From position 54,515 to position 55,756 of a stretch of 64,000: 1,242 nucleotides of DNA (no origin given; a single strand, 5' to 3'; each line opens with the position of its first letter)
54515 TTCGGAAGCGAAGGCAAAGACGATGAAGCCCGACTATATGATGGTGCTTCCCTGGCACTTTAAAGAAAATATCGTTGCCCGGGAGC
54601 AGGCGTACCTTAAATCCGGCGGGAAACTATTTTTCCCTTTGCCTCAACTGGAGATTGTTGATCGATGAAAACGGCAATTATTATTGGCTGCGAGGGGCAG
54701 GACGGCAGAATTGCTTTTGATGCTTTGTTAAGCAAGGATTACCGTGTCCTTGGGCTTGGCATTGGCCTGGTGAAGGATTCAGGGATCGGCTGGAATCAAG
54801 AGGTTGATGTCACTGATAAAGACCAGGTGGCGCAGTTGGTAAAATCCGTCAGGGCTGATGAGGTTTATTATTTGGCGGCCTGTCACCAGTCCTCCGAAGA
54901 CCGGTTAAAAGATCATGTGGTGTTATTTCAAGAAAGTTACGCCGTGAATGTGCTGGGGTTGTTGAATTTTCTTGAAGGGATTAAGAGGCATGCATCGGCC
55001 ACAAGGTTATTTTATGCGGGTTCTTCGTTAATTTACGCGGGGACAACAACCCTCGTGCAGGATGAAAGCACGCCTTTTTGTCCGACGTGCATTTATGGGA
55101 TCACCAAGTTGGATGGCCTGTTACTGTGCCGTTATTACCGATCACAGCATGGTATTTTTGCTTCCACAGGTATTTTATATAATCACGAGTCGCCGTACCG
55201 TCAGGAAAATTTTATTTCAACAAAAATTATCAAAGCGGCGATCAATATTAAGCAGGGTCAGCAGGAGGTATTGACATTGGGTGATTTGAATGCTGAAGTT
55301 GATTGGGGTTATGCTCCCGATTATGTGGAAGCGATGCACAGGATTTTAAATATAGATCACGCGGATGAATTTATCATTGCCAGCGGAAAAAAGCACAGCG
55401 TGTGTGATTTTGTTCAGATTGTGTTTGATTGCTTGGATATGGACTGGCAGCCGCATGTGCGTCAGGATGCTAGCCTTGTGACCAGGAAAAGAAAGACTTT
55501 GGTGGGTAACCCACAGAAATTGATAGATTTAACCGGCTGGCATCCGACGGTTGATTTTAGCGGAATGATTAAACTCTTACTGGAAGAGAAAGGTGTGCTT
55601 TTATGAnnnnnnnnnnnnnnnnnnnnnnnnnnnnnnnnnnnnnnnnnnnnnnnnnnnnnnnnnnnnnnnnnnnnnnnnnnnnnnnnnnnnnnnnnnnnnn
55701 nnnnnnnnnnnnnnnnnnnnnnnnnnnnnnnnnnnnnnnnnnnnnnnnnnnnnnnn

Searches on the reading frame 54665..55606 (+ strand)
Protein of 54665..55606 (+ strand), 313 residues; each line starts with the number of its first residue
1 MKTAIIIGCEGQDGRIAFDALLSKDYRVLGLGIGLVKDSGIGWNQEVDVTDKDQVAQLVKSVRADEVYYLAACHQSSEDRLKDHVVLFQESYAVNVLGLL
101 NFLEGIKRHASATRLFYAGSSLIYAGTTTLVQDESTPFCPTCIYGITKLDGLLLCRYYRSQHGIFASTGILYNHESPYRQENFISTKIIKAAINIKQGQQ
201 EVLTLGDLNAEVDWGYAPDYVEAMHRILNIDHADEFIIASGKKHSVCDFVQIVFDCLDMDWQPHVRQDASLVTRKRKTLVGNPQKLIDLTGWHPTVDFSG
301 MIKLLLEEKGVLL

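Call 5: search_protein_families(library=pfam, proteins=[window:54665-55606:+])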
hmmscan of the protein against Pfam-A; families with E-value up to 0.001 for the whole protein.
window:54665-55606:+ (313 aa): 3 families
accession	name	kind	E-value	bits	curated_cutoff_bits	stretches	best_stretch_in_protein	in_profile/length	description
PF16363.11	GDP_Man_Dehyd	-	4.7e-61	207.5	27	1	6-303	2-330/332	GDP-mannose 4,6 dehydratase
PF01370.27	Epimerase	-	1.1e-39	136.8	20.9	1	5-230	2-227/240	NAD dependent epimerase/dehydratase family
PF04321.23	RmlD_sub_bind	-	3.7e-07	30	27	1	5-186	4-162/287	RmlD substrate binding domain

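Call 36: search_protein_families(library=ncbifam, proteins=[window:54665-55606:+], max_evalue=0.01)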
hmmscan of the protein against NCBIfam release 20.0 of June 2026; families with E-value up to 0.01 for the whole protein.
window:54665-55606:+ (313 aa): 10 families
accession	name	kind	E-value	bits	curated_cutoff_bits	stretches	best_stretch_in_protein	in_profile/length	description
TIGR01472.1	gmd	equivalog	5.8e-54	183.6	415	1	48-280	62-293/342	GDP-mannose 4,6-dehydratase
TIGR01181.1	dTDP_gluc_dehyt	equivalog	1.4e-16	60.5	365.1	1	46-301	56-303/321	dTDP-glucose 4,6-dehydratase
NF047922.1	GDPFucSynFcl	equivalog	2.4e-09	37.1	500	1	44-298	34-290/308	GDP-L-fucose synthase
TIGR04180.1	EDH_00030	hypoth_equivalog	2.6e-09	36.6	475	1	48-296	57-296/297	NAD-dependent 4,6-dehydratase LegB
NF043036.1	ErythonDh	equivalog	2.3e-07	30.3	325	1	46-159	58-165/321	D-erythronate dehydrogenase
TIGR01179.1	galE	equivalog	2.8e-07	29.7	262.3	1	47-149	54-150/332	UDP-glucose 4-epimerase GalE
TIGR01214.1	rmlD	equivalog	4.2e-07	29.4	224.05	1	6-191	4-167/285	dTDP-4-dehydrorhamnose reductase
NF007582.0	PRK10217.1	equivalog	3.2e-05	23.2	698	1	45-254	56-267/355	dTDP-glucose 4,6-dehydratase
NF007490.0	PRK10084.1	subfamily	0.00085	18.4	649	0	133-259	156-279/361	dTDP-glucose 4,6-dehydratase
TIGR02622.1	CDP_4_6_dhtase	equivalog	0.0021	17.2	278.45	1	45-120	59-129/352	CDP-glucose 4,6-dehydratase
